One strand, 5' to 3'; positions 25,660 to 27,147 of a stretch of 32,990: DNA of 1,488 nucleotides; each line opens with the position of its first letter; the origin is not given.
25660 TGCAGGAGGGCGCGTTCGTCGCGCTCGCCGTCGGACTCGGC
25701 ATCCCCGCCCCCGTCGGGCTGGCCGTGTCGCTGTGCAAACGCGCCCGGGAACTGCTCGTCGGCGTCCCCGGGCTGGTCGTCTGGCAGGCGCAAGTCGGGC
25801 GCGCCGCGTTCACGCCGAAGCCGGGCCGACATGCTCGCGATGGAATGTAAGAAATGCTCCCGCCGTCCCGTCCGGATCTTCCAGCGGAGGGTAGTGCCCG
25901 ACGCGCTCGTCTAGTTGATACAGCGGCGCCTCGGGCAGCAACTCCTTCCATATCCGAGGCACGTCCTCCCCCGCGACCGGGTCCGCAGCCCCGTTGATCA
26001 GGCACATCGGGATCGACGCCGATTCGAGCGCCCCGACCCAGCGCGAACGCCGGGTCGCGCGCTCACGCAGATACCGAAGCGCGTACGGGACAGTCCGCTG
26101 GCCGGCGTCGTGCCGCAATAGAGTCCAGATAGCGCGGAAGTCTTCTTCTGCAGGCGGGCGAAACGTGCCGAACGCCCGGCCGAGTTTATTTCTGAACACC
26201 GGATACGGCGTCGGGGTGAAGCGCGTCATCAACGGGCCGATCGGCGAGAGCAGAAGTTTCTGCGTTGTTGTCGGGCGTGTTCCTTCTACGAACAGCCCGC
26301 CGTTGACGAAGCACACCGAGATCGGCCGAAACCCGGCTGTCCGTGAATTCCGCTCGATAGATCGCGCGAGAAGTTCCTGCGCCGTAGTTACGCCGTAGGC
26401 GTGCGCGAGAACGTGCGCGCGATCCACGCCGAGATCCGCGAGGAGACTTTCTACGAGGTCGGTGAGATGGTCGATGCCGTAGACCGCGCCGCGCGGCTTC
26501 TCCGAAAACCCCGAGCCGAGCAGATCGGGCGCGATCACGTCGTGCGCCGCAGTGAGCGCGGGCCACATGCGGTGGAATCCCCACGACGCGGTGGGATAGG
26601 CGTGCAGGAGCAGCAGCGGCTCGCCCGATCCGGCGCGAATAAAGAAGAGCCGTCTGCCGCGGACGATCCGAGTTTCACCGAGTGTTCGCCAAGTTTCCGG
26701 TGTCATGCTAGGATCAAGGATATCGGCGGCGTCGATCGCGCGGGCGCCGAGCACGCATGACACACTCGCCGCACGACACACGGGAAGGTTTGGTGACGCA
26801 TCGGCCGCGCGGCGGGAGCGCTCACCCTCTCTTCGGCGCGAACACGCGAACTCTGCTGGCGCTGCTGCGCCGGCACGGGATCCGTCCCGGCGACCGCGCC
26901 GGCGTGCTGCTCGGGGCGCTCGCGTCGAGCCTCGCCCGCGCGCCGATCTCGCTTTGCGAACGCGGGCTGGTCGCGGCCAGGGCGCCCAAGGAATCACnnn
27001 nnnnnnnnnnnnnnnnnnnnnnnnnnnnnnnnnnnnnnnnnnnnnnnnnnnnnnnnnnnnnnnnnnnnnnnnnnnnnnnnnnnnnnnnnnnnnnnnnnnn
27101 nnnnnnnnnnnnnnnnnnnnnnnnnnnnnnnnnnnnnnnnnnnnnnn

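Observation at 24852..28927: Sulfotransferase-centred lipid-modification module embedded in hopanoid-associated genes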

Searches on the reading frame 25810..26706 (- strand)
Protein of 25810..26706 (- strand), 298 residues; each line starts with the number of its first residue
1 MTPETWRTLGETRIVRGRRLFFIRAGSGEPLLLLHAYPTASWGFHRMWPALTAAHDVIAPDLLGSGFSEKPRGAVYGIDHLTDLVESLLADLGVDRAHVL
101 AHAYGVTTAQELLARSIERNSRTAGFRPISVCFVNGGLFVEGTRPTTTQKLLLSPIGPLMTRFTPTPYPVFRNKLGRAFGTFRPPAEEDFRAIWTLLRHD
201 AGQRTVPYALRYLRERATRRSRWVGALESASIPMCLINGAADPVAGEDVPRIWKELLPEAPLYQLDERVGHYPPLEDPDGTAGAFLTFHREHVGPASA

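Call 51: find_homologous_proteins(query=window:25810-26706:-, max_evalue=1e-10)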
Query window:25810-26706:- (298 aa): 621 proteins with E <= 1e-10 among 6779 candidates; the best 120 are listed.
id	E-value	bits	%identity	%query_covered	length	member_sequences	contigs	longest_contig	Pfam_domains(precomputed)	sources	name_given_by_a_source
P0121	1.4e-183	627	91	100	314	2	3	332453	PF12697.14,PF00561.27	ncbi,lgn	-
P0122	1.0e-178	611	89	100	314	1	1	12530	PF12697.14,PF00561.27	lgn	-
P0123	1.3e-165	568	84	99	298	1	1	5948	PF12697.14,PF00561.27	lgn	-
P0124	8.1e-156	536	77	100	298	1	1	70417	PF12697.14,PF00561.27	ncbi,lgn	-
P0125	1.8e-137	476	71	98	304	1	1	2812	PF12697.14,PF00561.27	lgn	-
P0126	2.7e-129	449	70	98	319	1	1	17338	PF12697.14,PF00561.27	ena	-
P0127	2.2e-122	426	66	98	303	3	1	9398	PF12697.14,PF00561.27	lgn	-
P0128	3.3e-113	396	61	98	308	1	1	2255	PF12697.14,PF00561.27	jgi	-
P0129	4.6e-113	395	61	99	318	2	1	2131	PF12697.14,PF00561.27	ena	-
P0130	3.5e-110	386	70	82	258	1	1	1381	PF12697.14,PF00561.27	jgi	-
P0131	1.7e-105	371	57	97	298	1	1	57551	PF12697.14,PF00561.27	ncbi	-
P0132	1.0e-102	361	59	99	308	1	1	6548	PF12697.14,PF00561.27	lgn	-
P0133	1.3e-102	361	56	98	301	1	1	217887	PF12697.14,PF00561.27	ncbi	-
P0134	3.7e-101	356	56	98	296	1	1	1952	PF12697.14,PF00561.27,PF12146.16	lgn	-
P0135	3.9e-101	356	56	98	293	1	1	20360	PF12697.14,PF00561.27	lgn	-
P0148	1.2e-97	345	54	97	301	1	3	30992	PF12697.14,PF00561.27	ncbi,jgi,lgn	ncbi:MAG: alpha/beta fold hydrolase [Elainellaceae cyanobacterium]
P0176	2.0e-78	282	47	95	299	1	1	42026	PF12697.14,PF00561.27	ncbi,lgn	ncbi:MAG: alpha/beta hydrolase [Bacteroidota bacterium]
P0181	3.1e-75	271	48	97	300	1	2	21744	PF12697.14,PF00561.27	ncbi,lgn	ncbi:MAG: alpha/beta fold hydrolase [Gemmatimonadota bacterium]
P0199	2.2e-70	255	45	97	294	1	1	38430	PF12697.14,PF00561.27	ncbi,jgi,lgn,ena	-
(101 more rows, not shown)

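Call 57: find_encoding_contigs(protein=P0148, flank=10000, max_places=1)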
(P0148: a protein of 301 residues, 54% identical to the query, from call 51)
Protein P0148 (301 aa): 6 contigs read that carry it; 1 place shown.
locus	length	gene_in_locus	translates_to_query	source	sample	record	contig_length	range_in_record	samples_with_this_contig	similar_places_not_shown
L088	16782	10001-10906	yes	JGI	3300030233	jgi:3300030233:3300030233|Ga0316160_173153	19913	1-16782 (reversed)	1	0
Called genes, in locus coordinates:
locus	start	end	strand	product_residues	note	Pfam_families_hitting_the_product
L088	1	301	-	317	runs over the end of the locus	PF12697:Abhydrolase_6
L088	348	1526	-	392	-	PF01628:HrcA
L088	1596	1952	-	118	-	PF00581:Rhodanese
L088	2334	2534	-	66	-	-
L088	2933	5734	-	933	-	PF03699:UPF0182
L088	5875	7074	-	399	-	PF00266:Aminotran_5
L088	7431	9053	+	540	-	PF14520:HHH_5 (weak), PF13482:RNase_H_2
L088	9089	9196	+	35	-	-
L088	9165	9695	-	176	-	PF13302:Acetyltransf_3, PF13420:Acetyltransf_4, PF00583:Acetyltransf_1, PF13508:Acetyltransf_7, PF08445:FR47 (weak)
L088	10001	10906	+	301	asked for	PF00561:Abhydrolase_1, PF12697:Abhydrolase_6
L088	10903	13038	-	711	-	PF01368:DHH, PF02272:DHHA1, PF17768:RecJ_OB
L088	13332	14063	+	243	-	PF13439:Glyco_transf_4, PF13579:Glyco_trans_4_4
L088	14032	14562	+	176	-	PF00582:Usp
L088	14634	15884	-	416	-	PF00089:Trypsin, PF13365:Trypsin_2, PF00595:PDZ (weak), PF13180:PDZ_2, PF17820:PDZ_6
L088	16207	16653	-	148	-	PF00011:HSP20, PF17886:ArsA_HSP20 (weak)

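Call 68: predict_structure(alignment_id=A5)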
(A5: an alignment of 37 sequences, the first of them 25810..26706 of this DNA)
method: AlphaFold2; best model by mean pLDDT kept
length: 298 residues; sequences in the alignment: 37
mean_pLDDT: 94.7   pTM: 0.93
mean pLDDT of the five models: 94.7, 94.6, 93.7, 92.9, 92.8
residues with pLDDT >= 90: 270; 70-90: 24; 50-70: 2; < 50: 2
segments of 3 or more residues with pLDDT < 50: none
pLDDT, mean of each block of 10 residues (from residue 1): 97 98 98 95 98 98 97 94 98 98 96 95 90 95 90 91 87 94 95 96 93 94 98 98 94 98 98 97 97 70
secondary structure, 60 per line:
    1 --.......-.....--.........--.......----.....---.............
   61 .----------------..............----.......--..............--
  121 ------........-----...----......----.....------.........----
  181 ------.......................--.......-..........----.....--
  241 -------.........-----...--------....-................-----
elements in order: H3-9 E11-15 E18-26 E29-35 H40-44 H48-54 E55-61 H78-91 E96-102 H105-118 E127-134 H147-152 H157-161 H168-176 H187-209 H212-218 H220-229 E234-238 H248-256 E262-264 H273-276 H278-293

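Call 70: fold_search(model_id=the predicted structure, library=pdb)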
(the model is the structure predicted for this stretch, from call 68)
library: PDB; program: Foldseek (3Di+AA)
matches with E <= 10: 1623; with E <= 0.001: 1144
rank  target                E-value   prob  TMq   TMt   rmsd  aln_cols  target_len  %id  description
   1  6s42                  2.3e-17  1.00  0.73  0.74   3.7       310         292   20  The double mutant(Ile44Leu+Gln102His) of haloalkane dehalogenase DbeA from Bradyrhizobium elkanii USDA94 with an elimina (released 2020-02-05)
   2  3sk0                  9.4e-17  1.00  0.70  0.68   4.4       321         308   19  structure of Rhodococcus rhodochrous haloalkane dehalogenase DhaA mutant DhaA12 (released 2012-06-27)
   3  8oe2_B                1.2e-16  1.00  0.73  0.75   3.8       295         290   21  Structure of hyperstable haloalkane dehalogenase variant DhaA223 (released 2024-01-17)
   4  3u1t_A                1.4e-16  1.00  0.68  0.68   5.9       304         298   20  Haloalkane Dehalogenase, DmmA, of marine microbial origin (released 2011-12-28)
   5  6zvy_A                1.7e-16  1.00  0.75  0.76   3.8       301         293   18  X-RAY STRUCTURE OF THE HALOALKANE DEHALOGENASE HALOTAG7-Q165H-P174R LABELED WITH A CHLOROALKANE-TETRAMETHYLRHODAMINE F (released 2021-08-04)
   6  7ac0_AAA              1.8e-16  1.00  0.73  0.76   4.0       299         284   21  Epoxide hydrolase CorEH without ligand (released 2021-07-21)
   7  4k2a_C                2.1e-16  1.00  0.75  0.74   3.5       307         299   20  Crystal structure of haloalkane dehalogenase DbeA from Bradyrhizobium elkani USDA94 (released 2014-06-25)
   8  1cqw                  2.8e-16  1.00  0.74  0.74   3.8       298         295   18  NAI COCRYSTALLISED WITH HALOALKANE DEHALOGENASE FROM A RHODOCOCCUS SPECIES (released 1999-08-31)
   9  4k2a_A                3.4e-16  1.00  0.74  0.74   3.7       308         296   20  Crystal structure of haloalkane dehalogenase DbeA from Bradyrhizobium elkani USDA94 (released 2014-06-25)
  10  3a2m_A                3.4e-16  1.00  0.73  0.73   4.1       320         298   20  CRYSTAL STRUCTURE OF DBJA (WILD TYPE Type I) (released 2010-05-26)
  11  3a2l_B                3.4e-16  1.00  0.68  0.69   4.7       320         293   20  Crystal structure of DBJA (mutant dbja delta) (released 2010-05-26)
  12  4k2a_D                3.6e-16  1.00  0.77  0.79   3.5       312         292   20  Crystal structure of haloalkane dehalogenase DbeA from Bradyrhizobium elkani USDA94 (released 2014-06-25)
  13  6i8w_A                3.6e-16  1.00  0.71  0.69   4.7       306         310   22  Crystal structure of a membrane phospholipase A, a novel bacterial virulence factor (released 2019-11-27)
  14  9c2g_D                3.8e-16  1.00  0.69  0.70   5.7       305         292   21  ISOBUTYLENE EPOXIDE HYDROLASE FROM MYCOLICIBACTERIUM (released 2025-10-01)
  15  9c2g_B                4.1e-16  1.00  0.74  0.75   3.6       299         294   22  ISOBUTYLENE EPOXIDE HYDROLASE FROM MYCOLICIBACTERIUM (released 2025-10-01)
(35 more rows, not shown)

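Call 96: find_encoding_contigs(protein=P0181, flank=8000, max_places=1)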
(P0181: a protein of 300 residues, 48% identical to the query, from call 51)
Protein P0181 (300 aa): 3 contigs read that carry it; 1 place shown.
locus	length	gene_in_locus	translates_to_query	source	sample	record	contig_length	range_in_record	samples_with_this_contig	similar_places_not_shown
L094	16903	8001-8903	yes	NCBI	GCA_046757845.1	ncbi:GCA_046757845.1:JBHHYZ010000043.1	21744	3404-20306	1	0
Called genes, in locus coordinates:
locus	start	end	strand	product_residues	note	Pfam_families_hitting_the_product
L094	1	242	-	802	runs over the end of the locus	PF08309:LVIVD (faint), PF14312:FG-GAP_2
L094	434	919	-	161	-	-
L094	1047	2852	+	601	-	PF01979:Amidohydro_1 (faint), PF07969:Amidohydro_3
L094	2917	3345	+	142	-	PF13618:Gluconate_2-dh3 (weak)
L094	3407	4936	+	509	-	PF01266:DAO (faint), PF00732:GMC_oxred_N, PF05199:GMC_oxred_C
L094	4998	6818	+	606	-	PF02776:TPP_enzyme_N, PF00205:TPP_enzyme_M, PF02775:TPP_enzyme_C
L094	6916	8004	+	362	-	PF20067:SSL_N, PF01436:NHL (faint), PF08450:SGL, PF03088:Str_synth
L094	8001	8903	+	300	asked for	PF00561:Abhydrolase_1, PF12697:Abhydrolase_6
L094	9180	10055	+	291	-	PF04338:DUF481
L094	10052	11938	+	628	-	PF02838:Glyco_hydro_20b, PF00728:Glyco_hydro_20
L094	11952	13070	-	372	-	PF13964:Beta-prop_Calicin (weak), PF24681:Kelch_KLHDC2_KLHL20_DRC7, PF07646:Kelch_2 (faint), PF13415:Beta-prop_FBX42 (faint), PF24981:Beta-prop_ATRN-LZTR1 (weak), PF24996:NANM (weak), PF25210:Kelch_FKB95 (weak), PF01344:Kelch_1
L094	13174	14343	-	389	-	PF11376:DUF3179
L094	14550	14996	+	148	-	PF07681:DoxX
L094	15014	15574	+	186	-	PF04542:Sigma70_r2, PF08281:Sigma70_r4_2, PF04545:Sigma70_r4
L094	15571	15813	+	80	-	PF13490:zf-HC2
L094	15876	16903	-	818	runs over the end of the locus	PF01326:PPDK_N, PF00391:PEP-utilizers, PF02896:PEP-utilizers_C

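Call 97: find_encoding_contigs(protein=P0176, flank=8000, max_places=1)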
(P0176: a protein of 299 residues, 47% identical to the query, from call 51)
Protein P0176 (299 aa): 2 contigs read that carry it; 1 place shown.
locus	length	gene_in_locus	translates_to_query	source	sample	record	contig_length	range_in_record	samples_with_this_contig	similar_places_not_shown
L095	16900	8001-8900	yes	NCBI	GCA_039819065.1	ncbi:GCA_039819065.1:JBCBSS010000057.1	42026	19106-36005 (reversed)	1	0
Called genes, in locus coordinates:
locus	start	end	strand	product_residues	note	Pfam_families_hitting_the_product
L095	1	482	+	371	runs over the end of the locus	PF04055:Radical_SAM, PF11946:DUF3463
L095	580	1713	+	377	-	PF13641:Glyco_tranf_2_3, PF00535:Glycos_transf_2, PF13506:Glyco_transf_21, PF13632:Glyco_trans_2_3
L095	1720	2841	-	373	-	PF00685:Sulfotransfer_1, PF13469:Sulfotransfer_3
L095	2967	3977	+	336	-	PF01073:3Beta_HSD, PF01370:Epimerase, PF02719:Polysacc_synt_2 (weak), PF04321:RmlD_sub_bind (weak), PF05368:NmrA (faint), PF16363:GDP_Man_Dehyd, PF13460:NAD_binding_10, PF07993:NAD_binding_4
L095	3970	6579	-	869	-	PF03176:MMPL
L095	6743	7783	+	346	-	PF08450:SGL, PF01731:Arylesterase, PF03088:Str_synth (weak)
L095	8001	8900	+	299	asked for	PF00561:Abhydrolase_1, PF12697:Abhydrolase_6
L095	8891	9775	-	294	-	PF03279:Lip_A_acyltrans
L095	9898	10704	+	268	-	PF00106:adh_short, PF08659:KR, PF13561:adh_short_C2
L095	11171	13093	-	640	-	PF12969:DUF3857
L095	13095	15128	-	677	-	PF01841:Transglut_core (weak)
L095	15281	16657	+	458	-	PF18073:Zn_ribbon_LapB, PF13481:AAA_25, PF03796:DnaB_C (faint), PF06745:ATPase, PF23442:DUF7125 (weak), PF00004:AAA (weak), PF13541:ChlI (weak)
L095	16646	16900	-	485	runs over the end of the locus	PF18962:Por_Secre_tail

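Call 98: find_encoding_contigs(protein=P0199, flank=8000, max_places=1)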
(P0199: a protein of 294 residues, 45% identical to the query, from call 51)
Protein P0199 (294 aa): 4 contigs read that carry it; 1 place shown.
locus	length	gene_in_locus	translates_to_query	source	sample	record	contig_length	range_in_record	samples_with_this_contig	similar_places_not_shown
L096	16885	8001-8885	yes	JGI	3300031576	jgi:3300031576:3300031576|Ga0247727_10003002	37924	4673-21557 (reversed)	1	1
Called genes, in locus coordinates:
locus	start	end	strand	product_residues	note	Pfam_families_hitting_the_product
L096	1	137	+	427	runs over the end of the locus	PF01966:HD, PF13286:HD_assoc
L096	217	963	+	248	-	PF00072:Response_reg, PF04397:LytTR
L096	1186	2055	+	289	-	PF01643:Acyl-ACP_TE, PF13279:4HBT_2, PF20791:Acyl-ACP_TE_C (faint), PF03061:4HBT, PF13279:4HBT_2, PF03061:4HBT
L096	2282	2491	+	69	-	-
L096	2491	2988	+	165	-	-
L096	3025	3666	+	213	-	-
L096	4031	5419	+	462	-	PF25077:DUF7800, PF09423:PhoD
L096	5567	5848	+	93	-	PF01817:CM_2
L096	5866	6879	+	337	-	PF18152:DAHP_snth_FXD, PF00793:DAHP_synth_1, PF03102:NeuB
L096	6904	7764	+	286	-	PF02153:PDH_N, PF20463:PDH_C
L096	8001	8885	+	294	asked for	PF00561:Abhydrolase_1, PF12697:Abhydrolase_6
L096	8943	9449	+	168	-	PF08332:CaMKII_AD (faint), PF13474:SnoaL_3 (weak), PF14534:DUF4440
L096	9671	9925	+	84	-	-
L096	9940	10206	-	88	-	-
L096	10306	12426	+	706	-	PF04389:Peptidase_M28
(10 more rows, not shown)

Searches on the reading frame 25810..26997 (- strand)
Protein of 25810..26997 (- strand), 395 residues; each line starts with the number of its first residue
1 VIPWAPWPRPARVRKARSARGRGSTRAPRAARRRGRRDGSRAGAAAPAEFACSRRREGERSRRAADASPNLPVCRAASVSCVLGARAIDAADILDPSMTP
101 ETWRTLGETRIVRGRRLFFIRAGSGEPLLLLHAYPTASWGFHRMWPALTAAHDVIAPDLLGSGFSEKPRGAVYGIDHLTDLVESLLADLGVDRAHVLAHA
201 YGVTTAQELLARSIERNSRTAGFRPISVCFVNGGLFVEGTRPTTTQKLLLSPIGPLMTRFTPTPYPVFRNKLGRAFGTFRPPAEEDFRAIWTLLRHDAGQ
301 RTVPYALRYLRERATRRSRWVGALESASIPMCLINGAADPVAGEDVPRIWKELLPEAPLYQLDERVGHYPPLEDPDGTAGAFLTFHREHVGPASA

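Call 5: search_protein_families(library=pfam, proteins=[window:25810-26997:-], max_evalue=0.01)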
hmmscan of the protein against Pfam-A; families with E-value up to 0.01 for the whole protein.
window:25810-26997:- (395 aa): 2 families
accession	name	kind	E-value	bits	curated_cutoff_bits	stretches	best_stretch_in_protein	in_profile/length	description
PF00561.26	Abhydrolase_1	-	1e-16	61.8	25.8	1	127-375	2-245/245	alpha/beta hydrolase fold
PF12697.13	Abhydrolase_6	-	4.7e-14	54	26.3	1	128-380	1-216/217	Alpha/beta hydrolase family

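Call 6: search_protein_families(library=ncbifam, proteins=[window:25810-26997:-], max_evalue=0.01)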
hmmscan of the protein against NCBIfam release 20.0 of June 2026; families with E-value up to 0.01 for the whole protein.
window:25810-26997:- (395 aa): 15 families
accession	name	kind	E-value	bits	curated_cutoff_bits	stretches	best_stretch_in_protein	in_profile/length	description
NF002938.0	PRK03592.1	equivalog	2.2e-15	56.8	241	1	110-216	15-120/298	haloalkane dehalogenase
NF011457.0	PRK14875.1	equivalog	3.3e-13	49.4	307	1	107-216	112-222/372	acetoin dehydrogenase dihydrolipoyllysine-residue acetyltransferase subunit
NF002873.0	PRK03204.1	equivalog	5.6e-13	48.8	466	1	116-220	25-126/286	haloalkane dehalogenase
TIGR03056.1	bchO_mg_che_rel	equivalog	1.5e-10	40.5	172.55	1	123-384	24-275/278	alpha/beta fold hydrolase BchO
NF002043.0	PRK00870.1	subfamily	2.5e-10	40.3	265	1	117-218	36-141/302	haloalkane dehalogenase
TIGR02427.1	protocat_pcaD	equivalog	3.7e-10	39.6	255.85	1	141-217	29-104/251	3-oxoadipate enol-lactonase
NF051488.1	bifunc_PcaDC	exception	4.6e-10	39.2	390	1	126-218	13-104/375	bifunctional 3-oxoadipate enol-lactonase/4-carboxymuconolactone decarboxylase PcaDC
NF004514.1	PRK05855.1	equivalog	5.6e-10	38.4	455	1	125-385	22-286/578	SDR family oxidoreductase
TIGR01250.1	pro_imino_pep_2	subfamily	4.5e-07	29.7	167.65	1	115-208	13-112/288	proline iminopeptidase-family hydrolase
NF045632.1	hydroxlase_HsaD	equivalog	5.5e-07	28.8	400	1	112-219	19-131/290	4,5:9,10-diseco-3-hydroxy-5,9,17-trioxoandrosta-1(10),2-diene-4-oate hydrolase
NF050089.1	i_nPHAscl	equivalog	7.8e-06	25.1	300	1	121-216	14-108/288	intracellular short-chain-length polyhydroxyalkanoate depolymerase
TIGR03611.1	RutD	equivalog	0.00017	21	238.5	1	146-212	34-100/258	pyrimidine utilization protein D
NF051487.1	bifunc_PcaCD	exception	0.00045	19.4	430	0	125-212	172-258/413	bifunctional 4-carboxymuconolactone decarboxylase/3-oxoadipate enol-lactonase PcaCD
TIGR03695.1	menH_SHCHC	equivalog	0.00099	18.6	208.55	1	126-212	3-91/252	2-succinyl-6-hydroxy-2,4-cyclohexadiene-1-carboxylate synthase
NF045945.1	ProImpepLactob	equivalog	0.0012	18.4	400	1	125-203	27-108/293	proline iminopeptidase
